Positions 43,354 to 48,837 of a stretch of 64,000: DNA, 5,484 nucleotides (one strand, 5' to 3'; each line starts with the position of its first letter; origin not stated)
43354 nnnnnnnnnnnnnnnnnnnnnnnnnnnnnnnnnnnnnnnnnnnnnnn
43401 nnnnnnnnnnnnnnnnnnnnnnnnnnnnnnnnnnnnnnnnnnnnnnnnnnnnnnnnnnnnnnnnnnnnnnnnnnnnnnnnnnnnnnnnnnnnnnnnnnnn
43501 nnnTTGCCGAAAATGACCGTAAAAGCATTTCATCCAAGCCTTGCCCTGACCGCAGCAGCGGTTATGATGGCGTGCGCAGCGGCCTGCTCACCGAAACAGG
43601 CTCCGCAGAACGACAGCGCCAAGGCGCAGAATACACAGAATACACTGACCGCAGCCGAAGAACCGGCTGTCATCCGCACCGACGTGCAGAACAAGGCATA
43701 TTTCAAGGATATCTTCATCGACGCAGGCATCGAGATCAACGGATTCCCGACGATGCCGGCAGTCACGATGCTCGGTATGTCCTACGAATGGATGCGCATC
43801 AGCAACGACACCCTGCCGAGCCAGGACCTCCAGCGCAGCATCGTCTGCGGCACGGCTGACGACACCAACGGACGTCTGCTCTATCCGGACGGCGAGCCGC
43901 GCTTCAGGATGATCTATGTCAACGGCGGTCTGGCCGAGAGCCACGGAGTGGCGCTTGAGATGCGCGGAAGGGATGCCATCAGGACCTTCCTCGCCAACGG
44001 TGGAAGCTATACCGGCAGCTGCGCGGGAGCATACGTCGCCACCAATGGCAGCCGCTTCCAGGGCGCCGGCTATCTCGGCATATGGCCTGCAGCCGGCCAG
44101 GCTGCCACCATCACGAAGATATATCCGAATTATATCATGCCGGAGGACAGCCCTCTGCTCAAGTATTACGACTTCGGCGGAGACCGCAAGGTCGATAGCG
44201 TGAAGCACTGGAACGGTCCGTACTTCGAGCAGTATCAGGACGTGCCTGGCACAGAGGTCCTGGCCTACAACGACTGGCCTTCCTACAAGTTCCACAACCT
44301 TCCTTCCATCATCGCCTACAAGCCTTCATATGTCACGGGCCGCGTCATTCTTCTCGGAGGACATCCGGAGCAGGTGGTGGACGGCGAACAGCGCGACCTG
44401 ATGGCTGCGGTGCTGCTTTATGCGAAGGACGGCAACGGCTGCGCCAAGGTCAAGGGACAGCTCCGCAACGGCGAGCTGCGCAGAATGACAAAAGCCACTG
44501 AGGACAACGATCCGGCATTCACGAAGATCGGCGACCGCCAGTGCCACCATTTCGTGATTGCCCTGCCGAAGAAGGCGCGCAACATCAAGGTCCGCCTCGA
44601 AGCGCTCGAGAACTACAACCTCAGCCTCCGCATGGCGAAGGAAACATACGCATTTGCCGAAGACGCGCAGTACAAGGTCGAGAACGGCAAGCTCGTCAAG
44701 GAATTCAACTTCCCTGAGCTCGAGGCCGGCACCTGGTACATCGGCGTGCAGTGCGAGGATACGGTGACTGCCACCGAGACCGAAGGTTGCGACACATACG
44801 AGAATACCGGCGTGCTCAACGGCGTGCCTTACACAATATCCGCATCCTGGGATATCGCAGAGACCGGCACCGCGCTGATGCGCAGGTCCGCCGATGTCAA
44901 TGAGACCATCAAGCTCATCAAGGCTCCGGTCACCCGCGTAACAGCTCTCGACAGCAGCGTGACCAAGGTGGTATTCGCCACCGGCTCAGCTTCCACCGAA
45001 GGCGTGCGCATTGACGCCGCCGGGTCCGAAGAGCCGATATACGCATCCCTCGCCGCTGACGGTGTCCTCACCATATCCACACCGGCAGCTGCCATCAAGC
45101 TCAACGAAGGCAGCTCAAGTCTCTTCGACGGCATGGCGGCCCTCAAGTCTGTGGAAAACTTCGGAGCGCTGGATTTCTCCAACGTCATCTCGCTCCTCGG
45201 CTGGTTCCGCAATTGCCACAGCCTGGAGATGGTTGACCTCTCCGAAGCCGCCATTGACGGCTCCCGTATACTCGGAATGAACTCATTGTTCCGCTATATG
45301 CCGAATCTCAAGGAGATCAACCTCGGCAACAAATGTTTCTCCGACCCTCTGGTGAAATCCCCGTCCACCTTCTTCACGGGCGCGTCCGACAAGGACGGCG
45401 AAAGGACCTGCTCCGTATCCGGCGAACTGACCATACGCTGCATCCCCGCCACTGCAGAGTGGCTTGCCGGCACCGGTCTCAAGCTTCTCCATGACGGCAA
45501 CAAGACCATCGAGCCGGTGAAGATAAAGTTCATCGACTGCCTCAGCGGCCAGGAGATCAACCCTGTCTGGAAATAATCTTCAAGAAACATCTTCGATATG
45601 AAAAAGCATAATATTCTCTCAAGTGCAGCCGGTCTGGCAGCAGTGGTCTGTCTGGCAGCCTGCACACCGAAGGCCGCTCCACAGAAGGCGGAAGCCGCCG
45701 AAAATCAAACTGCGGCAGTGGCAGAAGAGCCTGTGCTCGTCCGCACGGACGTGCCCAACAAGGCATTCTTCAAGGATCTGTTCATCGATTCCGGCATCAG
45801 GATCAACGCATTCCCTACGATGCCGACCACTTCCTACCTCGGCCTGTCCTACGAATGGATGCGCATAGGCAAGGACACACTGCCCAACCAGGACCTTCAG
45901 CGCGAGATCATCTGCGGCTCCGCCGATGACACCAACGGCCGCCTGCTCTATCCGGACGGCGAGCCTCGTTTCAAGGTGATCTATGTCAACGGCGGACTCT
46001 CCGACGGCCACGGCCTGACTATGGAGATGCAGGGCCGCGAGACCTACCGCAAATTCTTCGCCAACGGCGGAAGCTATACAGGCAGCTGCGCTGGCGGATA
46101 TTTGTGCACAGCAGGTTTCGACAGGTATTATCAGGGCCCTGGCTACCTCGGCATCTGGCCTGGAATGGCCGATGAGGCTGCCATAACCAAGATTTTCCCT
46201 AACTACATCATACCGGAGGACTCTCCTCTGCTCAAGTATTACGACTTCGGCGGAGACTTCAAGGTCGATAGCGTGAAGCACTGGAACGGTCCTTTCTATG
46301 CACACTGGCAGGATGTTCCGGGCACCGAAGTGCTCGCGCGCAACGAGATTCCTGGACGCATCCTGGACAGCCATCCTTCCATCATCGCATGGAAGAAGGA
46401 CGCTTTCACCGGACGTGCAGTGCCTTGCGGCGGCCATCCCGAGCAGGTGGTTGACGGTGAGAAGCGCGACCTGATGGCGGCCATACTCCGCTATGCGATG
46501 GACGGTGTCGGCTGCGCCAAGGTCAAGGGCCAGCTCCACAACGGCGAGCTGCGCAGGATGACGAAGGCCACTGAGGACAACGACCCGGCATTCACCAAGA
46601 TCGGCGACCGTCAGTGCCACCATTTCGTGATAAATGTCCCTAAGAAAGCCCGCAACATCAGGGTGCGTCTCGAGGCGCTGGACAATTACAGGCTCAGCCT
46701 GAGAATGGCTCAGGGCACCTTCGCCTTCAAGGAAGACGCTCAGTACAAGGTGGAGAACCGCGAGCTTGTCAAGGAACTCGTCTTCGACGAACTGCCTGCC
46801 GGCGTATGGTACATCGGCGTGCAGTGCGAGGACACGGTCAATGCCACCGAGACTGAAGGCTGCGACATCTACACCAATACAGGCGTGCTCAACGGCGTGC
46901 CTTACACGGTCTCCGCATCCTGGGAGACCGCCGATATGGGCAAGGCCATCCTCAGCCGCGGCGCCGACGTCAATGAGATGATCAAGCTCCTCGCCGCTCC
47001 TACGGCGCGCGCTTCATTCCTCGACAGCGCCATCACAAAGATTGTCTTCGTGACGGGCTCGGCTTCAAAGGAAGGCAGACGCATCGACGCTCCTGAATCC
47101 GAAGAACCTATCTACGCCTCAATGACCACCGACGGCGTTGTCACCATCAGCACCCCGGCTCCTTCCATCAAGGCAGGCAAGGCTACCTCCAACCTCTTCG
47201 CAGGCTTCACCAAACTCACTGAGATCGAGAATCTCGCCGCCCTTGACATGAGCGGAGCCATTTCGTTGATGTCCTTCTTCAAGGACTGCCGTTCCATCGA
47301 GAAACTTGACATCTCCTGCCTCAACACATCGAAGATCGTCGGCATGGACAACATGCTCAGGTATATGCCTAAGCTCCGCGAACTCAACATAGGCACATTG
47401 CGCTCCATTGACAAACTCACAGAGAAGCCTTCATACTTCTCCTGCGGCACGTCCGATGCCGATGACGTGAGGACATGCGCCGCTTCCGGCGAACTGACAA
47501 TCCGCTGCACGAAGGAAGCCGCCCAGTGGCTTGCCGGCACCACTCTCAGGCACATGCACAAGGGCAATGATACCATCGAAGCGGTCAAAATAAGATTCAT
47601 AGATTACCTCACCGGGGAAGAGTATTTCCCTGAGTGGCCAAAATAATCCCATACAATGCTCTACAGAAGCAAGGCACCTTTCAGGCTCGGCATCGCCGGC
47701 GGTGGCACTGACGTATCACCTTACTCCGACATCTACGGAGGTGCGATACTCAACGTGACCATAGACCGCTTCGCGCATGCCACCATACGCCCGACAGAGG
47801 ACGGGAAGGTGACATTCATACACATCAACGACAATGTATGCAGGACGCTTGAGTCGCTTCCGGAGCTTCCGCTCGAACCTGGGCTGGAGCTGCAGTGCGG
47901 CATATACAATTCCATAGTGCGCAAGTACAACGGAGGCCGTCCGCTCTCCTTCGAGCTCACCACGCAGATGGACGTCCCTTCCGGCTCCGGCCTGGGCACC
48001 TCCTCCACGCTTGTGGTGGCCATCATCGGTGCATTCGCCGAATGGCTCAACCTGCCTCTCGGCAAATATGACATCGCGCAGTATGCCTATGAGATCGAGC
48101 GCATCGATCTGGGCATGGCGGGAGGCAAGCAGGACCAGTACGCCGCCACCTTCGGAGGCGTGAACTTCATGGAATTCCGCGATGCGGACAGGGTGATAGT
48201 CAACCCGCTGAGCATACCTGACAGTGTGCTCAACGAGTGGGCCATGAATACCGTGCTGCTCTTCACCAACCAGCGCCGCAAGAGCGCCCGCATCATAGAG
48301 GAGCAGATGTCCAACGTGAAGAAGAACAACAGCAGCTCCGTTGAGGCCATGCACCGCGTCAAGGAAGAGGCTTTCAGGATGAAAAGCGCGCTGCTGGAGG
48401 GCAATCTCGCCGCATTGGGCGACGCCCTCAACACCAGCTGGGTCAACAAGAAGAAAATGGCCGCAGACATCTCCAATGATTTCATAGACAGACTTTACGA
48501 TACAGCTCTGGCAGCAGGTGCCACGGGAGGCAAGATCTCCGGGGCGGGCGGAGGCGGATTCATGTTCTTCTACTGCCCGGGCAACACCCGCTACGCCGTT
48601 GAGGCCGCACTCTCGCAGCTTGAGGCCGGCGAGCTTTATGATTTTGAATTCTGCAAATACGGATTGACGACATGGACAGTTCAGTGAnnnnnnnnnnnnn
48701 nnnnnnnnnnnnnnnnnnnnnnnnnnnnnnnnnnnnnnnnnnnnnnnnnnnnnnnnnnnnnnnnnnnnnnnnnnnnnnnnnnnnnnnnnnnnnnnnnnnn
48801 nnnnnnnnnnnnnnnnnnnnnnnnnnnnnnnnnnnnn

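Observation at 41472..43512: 2-kb GC-rich non-coding island built from nested repeat modules (order A-B-72mers-terminator-B'-C-A-B-C-C-C-C')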

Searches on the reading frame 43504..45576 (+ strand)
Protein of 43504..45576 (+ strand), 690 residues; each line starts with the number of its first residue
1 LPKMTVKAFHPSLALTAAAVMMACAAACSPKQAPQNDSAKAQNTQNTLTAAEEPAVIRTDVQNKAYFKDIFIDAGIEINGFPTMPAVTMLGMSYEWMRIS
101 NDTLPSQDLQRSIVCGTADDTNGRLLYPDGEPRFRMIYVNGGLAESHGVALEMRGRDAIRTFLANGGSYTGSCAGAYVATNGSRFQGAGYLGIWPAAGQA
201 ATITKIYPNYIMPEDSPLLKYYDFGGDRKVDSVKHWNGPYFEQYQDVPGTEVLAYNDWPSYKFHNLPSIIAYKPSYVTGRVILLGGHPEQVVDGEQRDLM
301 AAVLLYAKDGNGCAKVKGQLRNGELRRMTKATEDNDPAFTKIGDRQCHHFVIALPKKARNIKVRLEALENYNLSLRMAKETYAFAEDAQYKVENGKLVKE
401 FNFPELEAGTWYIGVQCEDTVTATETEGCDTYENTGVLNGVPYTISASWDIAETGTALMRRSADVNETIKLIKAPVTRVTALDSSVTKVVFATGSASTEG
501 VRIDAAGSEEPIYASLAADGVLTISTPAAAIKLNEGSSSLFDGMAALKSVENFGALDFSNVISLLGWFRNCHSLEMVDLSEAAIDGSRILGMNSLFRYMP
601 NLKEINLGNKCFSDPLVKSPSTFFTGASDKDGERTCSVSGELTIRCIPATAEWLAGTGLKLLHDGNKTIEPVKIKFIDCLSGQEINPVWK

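Call 13: search_protein_families(library=pfam, proteins=[window:43504-45576:+])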
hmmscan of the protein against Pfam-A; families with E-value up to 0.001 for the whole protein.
window:43504-45576:+ (690 aa): 1 family
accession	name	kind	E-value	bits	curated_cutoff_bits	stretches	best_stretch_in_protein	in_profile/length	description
PF09825.15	BPL_N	-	2.2e-07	30.5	24.2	1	137-186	53-102/283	Biotin-protein ligase, N terminal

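Call 14: find_encoding_contigs(protein=window:43513-45576:+, flank=10000, max_places=10)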
Protein window:43513-45576:+ (687 aa): no gene with exactly this product is on record in the collection.
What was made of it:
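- Tried and rejected: An exact look-up of the lipoprotein (ATG start) found nothing on record (call 14).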

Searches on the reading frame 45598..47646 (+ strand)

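Call 13: search_protein_families(library=pfam, proteins=[window:45598-47646:+])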
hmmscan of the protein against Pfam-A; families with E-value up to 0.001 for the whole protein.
window:45598-47646:+ (682 aa): 1 family
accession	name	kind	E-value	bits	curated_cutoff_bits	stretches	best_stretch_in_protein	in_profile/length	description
PF09825.15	BPL_N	-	0.0003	20.2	24.2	0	130-172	55-97/283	Biotin-protein ligase, N terminal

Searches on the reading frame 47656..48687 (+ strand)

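Call 13: search_protein_families(library=pfam, proteins=[window:47656-48687:+])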
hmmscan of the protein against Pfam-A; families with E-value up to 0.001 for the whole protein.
window:47656-48687:+ (343 aa): 2 families
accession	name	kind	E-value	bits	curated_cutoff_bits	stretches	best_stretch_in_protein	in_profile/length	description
PF00288.32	GHMP_kinases_N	-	9.3e-19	67.9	22.3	1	87-168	10-87/87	GHMP kinases N terminal domain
PF08544.19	GHMP_kinases_C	-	6e-12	46.2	21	1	242-320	1-80/85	GHMP kinases C terminal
